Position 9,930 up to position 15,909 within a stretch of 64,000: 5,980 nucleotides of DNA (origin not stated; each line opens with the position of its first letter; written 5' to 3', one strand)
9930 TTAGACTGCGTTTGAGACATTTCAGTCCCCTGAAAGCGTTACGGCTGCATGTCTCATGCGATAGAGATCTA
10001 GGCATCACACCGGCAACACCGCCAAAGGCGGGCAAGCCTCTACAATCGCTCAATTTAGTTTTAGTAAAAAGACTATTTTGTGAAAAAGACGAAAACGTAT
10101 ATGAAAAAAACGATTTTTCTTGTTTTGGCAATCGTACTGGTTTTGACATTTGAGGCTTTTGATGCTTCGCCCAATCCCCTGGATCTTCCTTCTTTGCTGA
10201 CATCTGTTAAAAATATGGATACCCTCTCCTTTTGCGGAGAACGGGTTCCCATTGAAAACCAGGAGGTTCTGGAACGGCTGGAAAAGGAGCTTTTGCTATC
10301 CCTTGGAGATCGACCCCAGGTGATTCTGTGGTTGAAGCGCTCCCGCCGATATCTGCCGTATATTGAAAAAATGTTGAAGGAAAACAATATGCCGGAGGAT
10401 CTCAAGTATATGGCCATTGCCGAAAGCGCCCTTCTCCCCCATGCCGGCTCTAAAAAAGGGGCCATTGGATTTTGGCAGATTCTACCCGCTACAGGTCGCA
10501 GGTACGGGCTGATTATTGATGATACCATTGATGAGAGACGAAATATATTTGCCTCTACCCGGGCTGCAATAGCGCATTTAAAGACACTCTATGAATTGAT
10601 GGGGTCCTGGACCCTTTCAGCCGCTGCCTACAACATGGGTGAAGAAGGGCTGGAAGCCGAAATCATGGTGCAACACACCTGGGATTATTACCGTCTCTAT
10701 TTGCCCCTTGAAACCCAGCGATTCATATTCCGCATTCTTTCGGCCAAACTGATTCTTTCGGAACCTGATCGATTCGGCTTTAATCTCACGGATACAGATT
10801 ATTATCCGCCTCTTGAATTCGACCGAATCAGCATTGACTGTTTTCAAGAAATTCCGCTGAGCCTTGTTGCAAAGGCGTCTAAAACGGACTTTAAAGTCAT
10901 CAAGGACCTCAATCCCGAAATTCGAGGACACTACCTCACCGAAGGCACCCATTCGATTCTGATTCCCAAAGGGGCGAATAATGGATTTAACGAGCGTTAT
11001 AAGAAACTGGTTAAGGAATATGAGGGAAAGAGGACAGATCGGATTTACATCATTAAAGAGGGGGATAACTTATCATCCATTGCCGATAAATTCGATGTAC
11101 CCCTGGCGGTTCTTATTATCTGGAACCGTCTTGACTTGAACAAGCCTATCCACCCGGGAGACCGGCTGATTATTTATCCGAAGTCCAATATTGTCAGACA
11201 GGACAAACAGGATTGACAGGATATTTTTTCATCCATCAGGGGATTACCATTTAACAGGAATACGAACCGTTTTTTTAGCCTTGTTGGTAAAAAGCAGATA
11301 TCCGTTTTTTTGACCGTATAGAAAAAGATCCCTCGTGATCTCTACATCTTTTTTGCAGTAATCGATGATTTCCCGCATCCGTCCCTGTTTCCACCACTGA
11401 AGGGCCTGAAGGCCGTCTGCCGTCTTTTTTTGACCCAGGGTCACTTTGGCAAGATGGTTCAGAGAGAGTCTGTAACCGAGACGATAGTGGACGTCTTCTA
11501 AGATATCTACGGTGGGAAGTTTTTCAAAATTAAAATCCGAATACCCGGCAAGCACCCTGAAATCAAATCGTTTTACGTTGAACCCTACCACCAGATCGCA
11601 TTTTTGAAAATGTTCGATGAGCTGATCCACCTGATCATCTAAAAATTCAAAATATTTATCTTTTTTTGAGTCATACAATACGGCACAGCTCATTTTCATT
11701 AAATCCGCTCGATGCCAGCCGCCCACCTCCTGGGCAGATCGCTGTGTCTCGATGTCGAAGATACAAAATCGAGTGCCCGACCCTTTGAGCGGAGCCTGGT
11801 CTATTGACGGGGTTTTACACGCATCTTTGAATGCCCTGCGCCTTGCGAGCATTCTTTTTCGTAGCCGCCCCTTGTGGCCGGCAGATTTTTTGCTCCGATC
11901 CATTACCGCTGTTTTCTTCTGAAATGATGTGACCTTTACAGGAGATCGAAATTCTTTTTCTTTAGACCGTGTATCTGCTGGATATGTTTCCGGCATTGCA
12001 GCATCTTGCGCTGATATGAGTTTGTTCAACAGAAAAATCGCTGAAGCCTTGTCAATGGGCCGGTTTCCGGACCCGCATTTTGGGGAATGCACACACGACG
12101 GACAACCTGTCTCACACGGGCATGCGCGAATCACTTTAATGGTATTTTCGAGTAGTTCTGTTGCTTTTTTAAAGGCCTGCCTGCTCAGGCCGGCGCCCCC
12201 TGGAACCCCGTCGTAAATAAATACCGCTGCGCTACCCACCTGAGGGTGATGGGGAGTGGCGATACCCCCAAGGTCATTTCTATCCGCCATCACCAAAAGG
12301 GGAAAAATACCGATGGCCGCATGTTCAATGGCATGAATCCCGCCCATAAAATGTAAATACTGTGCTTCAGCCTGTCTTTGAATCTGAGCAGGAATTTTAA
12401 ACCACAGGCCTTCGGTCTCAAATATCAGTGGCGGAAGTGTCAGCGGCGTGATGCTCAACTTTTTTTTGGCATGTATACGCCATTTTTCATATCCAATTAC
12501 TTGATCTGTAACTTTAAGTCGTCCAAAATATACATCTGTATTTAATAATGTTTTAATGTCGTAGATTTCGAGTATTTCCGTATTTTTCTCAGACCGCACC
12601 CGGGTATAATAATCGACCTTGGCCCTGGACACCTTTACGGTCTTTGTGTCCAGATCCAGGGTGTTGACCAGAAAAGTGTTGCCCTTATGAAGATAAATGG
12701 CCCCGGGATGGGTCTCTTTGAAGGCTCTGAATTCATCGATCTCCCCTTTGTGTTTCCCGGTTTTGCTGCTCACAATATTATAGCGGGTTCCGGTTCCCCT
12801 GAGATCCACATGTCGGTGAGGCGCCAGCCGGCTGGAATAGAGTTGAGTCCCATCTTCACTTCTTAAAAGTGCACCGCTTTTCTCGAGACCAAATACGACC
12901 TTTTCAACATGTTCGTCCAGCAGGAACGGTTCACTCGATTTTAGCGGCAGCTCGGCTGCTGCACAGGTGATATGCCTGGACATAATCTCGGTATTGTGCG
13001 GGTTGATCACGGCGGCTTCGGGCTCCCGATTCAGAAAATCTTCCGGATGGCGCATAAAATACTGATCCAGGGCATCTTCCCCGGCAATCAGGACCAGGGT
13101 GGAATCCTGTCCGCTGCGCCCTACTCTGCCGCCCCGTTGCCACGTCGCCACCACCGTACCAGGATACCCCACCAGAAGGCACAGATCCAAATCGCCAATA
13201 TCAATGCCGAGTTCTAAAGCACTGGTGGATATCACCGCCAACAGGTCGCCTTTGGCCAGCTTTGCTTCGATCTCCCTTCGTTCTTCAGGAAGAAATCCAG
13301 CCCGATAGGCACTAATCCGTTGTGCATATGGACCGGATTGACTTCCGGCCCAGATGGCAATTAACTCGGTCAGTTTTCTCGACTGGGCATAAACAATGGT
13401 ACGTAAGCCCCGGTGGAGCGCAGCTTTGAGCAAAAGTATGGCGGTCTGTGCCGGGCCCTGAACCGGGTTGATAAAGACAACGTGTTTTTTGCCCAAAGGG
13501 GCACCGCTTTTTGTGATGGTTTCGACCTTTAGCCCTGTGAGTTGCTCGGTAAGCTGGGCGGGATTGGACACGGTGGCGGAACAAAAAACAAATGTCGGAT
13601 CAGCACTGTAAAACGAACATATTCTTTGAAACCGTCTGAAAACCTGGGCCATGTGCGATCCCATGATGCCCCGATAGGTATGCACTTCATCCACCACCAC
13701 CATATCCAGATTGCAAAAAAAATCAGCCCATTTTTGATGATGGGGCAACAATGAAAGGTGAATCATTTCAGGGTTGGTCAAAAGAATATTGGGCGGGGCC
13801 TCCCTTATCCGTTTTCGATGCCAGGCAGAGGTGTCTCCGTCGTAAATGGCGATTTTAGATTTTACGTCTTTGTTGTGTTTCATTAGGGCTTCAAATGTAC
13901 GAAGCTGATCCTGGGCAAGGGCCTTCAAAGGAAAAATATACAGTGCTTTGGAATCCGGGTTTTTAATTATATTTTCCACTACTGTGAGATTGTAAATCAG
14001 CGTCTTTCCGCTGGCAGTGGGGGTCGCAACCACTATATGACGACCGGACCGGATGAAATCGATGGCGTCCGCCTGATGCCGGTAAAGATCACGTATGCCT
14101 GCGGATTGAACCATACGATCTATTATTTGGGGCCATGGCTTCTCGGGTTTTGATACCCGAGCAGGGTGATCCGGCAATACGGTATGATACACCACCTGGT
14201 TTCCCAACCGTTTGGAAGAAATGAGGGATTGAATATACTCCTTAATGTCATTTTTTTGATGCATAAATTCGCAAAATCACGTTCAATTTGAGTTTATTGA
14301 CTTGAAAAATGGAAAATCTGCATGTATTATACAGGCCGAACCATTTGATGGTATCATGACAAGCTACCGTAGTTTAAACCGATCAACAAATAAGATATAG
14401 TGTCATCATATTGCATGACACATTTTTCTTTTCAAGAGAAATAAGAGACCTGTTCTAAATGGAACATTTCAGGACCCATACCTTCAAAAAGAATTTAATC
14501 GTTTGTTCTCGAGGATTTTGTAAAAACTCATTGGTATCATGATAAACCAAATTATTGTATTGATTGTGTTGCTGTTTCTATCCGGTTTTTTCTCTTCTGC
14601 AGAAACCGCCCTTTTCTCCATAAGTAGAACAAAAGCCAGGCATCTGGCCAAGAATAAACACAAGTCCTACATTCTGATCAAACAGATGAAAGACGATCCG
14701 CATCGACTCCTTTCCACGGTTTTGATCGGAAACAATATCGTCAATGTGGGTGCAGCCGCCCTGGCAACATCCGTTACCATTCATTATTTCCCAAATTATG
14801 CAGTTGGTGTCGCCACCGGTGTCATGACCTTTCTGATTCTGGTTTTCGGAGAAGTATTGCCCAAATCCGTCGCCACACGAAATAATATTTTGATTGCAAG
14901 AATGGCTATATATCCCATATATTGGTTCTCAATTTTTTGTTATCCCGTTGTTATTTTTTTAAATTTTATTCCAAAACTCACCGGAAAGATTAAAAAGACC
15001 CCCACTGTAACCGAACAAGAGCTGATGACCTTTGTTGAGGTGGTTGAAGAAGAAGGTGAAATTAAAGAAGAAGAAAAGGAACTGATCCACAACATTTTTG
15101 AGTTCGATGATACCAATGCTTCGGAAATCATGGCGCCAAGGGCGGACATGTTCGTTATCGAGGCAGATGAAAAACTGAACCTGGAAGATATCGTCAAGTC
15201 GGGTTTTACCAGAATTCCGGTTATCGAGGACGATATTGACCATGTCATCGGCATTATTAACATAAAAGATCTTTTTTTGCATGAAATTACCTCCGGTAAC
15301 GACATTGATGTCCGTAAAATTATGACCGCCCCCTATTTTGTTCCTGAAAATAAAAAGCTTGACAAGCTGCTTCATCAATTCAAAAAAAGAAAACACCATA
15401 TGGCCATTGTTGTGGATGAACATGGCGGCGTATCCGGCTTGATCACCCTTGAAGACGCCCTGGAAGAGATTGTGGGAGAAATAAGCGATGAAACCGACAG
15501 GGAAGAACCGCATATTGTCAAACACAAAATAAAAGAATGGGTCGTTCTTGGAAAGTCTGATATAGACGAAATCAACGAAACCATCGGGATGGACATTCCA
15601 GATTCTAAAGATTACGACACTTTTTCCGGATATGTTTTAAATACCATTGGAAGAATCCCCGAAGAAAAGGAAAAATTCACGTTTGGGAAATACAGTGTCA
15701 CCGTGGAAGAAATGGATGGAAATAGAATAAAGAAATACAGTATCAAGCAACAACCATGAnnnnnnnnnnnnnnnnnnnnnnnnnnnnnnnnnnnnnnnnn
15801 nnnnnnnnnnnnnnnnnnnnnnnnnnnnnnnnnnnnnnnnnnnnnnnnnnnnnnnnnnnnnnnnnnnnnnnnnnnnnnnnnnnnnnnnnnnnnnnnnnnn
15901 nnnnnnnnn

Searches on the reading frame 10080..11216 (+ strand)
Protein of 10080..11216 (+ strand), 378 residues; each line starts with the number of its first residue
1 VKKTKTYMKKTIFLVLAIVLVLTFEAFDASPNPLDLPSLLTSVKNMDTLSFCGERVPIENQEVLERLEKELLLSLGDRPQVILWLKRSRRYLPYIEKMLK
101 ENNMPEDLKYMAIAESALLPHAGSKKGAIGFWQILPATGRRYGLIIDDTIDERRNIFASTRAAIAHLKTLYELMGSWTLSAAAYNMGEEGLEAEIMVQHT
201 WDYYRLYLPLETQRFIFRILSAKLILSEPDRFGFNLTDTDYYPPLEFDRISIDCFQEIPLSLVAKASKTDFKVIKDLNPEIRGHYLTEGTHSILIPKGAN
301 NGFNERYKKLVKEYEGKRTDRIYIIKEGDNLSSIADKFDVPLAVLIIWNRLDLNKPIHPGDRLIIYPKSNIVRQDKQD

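Call 46: search_protein_families(library=pfam, proteins=[window:10080-11216:+], max_evalue=0.00001)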
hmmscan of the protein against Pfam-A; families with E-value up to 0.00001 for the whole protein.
window:10080-11216:+ (378 aa): 2 families
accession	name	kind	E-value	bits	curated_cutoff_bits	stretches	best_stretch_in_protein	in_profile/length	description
PF01464.25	SLT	-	3.1e-19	69.1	21.3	1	95-190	4-100/117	Transglycosylase SLT domain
PF01476.26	LysM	-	1.3e-12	47.9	20.9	1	323-365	1-42/43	LysM domain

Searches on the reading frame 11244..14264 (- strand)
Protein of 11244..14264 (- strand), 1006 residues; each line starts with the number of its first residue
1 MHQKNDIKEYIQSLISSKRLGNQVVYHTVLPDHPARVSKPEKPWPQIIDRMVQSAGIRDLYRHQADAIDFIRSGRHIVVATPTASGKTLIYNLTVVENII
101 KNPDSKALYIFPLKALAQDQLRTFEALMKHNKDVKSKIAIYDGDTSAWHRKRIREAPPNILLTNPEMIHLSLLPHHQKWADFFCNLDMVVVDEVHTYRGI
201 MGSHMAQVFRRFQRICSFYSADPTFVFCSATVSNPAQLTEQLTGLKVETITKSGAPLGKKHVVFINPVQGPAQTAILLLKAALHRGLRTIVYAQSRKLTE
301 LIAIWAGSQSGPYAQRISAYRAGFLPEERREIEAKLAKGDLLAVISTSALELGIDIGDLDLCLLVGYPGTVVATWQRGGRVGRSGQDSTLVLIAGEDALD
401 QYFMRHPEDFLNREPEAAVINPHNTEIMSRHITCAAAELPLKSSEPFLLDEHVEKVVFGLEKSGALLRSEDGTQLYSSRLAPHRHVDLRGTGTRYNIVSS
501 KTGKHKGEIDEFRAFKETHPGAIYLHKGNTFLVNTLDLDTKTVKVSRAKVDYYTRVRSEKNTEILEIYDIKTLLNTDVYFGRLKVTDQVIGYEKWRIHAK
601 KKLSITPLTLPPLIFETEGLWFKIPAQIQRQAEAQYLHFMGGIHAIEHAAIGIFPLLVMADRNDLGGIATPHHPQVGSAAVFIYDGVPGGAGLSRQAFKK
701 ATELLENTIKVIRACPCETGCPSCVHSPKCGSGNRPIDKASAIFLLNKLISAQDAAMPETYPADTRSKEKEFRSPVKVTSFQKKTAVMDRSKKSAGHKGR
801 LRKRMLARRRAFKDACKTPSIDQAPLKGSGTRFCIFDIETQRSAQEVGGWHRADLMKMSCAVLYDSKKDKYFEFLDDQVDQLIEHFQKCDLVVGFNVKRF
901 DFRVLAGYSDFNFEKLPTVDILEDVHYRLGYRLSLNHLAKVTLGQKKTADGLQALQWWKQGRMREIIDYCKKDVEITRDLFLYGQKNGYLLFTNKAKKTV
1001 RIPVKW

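Call 46: search_protein_families(library=pfam, proteins=[window:11244-14264:-], max_evalue=0.00001)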
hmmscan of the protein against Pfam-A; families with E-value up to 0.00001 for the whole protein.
window:11244-14264:- (1006 aa): 6 families
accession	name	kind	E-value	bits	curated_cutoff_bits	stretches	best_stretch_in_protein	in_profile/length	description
PF00270.35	DEAD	-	2.8e-31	108.9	26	1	62-235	2-164/167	DEAD/DEAH box helicase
PF09369.15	MZB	-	4.2e-24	85.5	24.2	1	646-725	1-80/80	MrfA Zn-binding domain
PF00271.37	Helicase_C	-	7.9e-14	52.3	23.5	1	282-385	11-110/110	Helicase conserved C-terminal domain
PF04851.21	ResIII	-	2.5e-09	37.7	22.5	1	60-214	4-152/164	Type III restriction enzyme, res subunit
PF13482.12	RNase_H_2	-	7e-08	33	22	1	835-980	2-160/165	RNase_H superfamily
PF22982.3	WHD_HRQ1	-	4.4e-07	31.3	27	1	420-491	1-70/70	ATP-dependent helicase HRQ1, winged helix domain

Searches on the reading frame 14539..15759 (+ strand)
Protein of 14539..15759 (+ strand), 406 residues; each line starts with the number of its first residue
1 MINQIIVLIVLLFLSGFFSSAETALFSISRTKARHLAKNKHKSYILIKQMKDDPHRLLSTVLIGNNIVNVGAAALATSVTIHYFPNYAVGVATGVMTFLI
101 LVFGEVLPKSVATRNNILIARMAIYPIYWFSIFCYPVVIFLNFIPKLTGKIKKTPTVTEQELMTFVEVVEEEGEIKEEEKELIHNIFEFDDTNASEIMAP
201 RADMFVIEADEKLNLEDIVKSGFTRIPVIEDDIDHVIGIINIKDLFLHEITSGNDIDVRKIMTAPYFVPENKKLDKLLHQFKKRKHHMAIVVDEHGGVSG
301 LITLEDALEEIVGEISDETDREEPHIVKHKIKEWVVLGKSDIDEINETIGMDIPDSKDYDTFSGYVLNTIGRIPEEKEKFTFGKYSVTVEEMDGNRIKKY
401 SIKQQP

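Call 46: search_protein_families(library=pfam, proteins=[window:14539-15759:+], max_evalue=0.00001)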
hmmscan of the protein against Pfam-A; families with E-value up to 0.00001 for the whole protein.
window:14539-15759:+ (406 aa): 3 families
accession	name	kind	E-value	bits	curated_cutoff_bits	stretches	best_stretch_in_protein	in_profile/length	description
PF01595.25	CNNM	-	1.6e-53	181.5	28.4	1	6-179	1-181/181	Cyclin M transmembrane N-terminal domain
PF03471.22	CorC_HlyC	-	1.7e-20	73.2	27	1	332-404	6-79/81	Transporter associated domain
PF00571.33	CBS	-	1.5e-14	54.4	24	1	258-312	1-56/57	CBS domain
